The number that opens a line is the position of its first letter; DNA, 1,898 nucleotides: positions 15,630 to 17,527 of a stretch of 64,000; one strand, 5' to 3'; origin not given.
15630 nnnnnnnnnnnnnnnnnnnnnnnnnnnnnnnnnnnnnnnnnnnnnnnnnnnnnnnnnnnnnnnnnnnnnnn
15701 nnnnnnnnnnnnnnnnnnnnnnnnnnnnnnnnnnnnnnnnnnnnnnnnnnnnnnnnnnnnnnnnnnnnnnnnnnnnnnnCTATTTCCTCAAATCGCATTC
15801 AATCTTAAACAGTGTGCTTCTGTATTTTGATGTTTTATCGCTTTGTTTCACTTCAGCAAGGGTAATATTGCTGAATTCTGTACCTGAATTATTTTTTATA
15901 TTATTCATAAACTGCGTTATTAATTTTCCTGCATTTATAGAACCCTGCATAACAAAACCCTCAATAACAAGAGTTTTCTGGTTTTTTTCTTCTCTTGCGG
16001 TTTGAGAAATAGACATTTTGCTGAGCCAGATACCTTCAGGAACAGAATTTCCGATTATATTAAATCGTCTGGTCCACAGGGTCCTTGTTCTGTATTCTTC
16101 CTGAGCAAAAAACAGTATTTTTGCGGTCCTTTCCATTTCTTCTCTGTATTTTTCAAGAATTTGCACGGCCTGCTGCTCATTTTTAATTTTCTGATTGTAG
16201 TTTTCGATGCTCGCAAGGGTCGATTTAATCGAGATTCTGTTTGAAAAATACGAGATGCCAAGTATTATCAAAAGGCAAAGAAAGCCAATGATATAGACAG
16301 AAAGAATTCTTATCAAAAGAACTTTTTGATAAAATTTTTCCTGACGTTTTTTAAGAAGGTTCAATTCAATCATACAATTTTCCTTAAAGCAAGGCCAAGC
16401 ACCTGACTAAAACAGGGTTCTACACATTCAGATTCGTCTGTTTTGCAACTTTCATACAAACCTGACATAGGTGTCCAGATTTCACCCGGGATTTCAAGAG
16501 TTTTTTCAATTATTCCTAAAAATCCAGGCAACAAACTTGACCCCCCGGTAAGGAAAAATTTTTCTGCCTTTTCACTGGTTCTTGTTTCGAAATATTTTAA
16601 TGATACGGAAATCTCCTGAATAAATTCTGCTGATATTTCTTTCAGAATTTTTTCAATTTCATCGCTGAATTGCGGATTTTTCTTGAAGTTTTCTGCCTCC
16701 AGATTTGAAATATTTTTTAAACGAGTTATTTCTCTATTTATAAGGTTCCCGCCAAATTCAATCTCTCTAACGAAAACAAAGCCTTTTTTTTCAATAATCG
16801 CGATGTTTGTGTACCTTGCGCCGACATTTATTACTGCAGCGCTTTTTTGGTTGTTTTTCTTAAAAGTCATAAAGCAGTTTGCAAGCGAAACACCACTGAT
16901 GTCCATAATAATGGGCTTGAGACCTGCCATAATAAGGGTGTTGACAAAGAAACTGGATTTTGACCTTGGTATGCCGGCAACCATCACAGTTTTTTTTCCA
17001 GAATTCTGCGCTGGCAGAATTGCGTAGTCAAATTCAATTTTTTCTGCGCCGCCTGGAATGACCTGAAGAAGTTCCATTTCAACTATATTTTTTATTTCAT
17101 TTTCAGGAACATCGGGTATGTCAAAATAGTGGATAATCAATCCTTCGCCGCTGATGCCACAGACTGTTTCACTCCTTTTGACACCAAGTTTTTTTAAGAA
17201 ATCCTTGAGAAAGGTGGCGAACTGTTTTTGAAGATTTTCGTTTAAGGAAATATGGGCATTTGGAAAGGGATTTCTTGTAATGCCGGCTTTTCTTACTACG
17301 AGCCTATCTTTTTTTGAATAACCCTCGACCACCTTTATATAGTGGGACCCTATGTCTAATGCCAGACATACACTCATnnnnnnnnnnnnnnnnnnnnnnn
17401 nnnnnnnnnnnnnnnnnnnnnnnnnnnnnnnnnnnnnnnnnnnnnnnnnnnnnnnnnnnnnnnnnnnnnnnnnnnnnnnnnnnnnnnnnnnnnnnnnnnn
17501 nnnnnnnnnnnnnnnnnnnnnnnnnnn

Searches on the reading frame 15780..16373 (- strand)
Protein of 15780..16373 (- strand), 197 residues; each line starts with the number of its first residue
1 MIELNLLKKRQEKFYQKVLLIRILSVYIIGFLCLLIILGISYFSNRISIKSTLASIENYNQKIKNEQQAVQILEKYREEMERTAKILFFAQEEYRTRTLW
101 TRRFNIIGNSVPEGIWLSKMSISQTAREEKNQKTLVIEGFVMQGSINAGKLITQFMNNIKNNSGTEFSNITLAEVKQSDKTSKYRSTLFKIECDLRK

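Call 5: search_protein_families(library=pfam, proteins=[window:15780-16373:-], max_evalue=1)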
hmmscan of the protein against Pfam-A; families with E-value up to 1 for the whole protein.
window:15780-16373:- (197 aa): 2 families
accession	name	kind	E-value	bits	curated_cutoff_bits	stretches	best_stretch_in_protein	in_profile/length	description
PF05137.18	PilN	-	1.3e-06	28.8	22.8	1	103-194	2-77/78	Fimbrial assembly protein (PilN)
PF25045.1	vWA_Ro60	-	0.094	13.1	27.7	0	61-90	102-131/165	Ro60 vWA domain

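Call 6: search_protein_families(library=ncbifam, proteins=[window:15780-16373:-], max_evalue=1)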
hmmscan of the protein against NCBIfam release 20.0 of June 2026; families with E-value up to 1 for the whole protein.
window:15780-16373:- (197 aa): 3 families
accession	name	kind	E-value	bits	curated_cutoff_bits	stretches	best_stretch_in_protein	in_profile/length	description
NF045709.1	Amuc_1101_fam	equivalog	0.002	17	650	1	27-127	377-478/608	Amuc_1101 family PilM-like pilus complex protein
NF049847.1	FtsL_COG5462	equivalog_domain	0.04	13.6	50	1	30-74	6-50/85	cell division protein FtsL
NF007790.0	PRK10484.1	equivalog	0.046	12.5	401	1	12-74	315-377/527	solute:sodium symporter family transporter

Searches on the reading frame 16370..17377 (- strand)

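Call 5: search_protein_families(library=pfam, proteins=[window:16370-17377:-], max_evalue=1)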
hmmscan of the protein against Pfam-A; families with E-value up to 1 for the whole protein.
window:16370-17377:- (335 aa): 5 families
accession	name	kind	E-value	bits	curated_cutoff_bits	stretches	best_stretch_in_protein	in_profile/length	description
PF11104.14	PilM_2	-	7.9e-40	137.3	27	1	7-333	2-339/340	Type IV pilus assembly protein PilM;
PF14450.12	FtsA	-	3.8e-10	40.7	31.8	1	181-327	1-126/127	Cell division protein FtsA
PF06723.19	MreB_Mbl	-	5.6e-06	25.9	27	1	178-219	145-186/327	MreB/Mbl protein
PF19880.4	DUF6353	-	0.092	12.7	25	1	11-70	155-208/253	Family of unknown function (DUF6353)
PF05039.18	Agouti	-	0.36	11.4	27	1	307-322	5-20/41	Agouti protein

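Call 6: search_protein_families(library=ncbifam, proteins=[window:16370-17377:-], max_evalue=1)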
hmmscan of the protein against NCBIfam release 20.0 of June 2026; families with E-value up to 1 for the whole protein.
window:16370-17377:- (335 aa): 10 families
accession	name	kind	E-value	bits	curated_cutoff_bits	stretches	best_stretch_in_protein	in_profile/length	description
TIGR01175.1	pilM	subfamily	3.7e-35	121.5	133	1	2-333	3-347/348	type IV pilus assembly protein PilM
NF045709.1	Amuc_1101_fam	equivalog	8.2e-27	94.3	650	1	5-334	8-350/608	Amuc_1101 family PilM-like pilus complex protein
TIGR02529.1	EutJ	subfamily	6.9e-09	35.5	152.1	1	176-305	106-227/239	ethanolamine utilization protein EutJ family protein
NF011660.0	PRK15080.1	equivalog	1e-08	34.7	182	1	178-297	141-254/277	ethanolamine utilization protein EutJ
TIGR01174.1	ftsA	equivalog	2.2e-08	33.6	175.85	2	179-234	197-252/371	cell division protein FtsA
NF010540.1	PRK13929.1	exception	0.001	18.2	515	1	179-219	151-191/334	rod-share determining protein MreBH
NF010539.0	PRK13927.1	subfamily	0.0015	17.5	293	1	177-219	150-192/339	rod shape-determining protein MreB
NF045748.1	MPN316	equivalog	0.019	14.1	500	1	153-251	176-272/424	MPN316 family protein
TIGR00838.1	argH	equivalog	0.034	13.2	279.5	1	170-246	347-424/455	argininosuccinate lyase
TIGR00904.1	mreB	subfamily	0.039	13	365.75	1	178-217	150-189/334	MreB/Mrl family cell shape determining protein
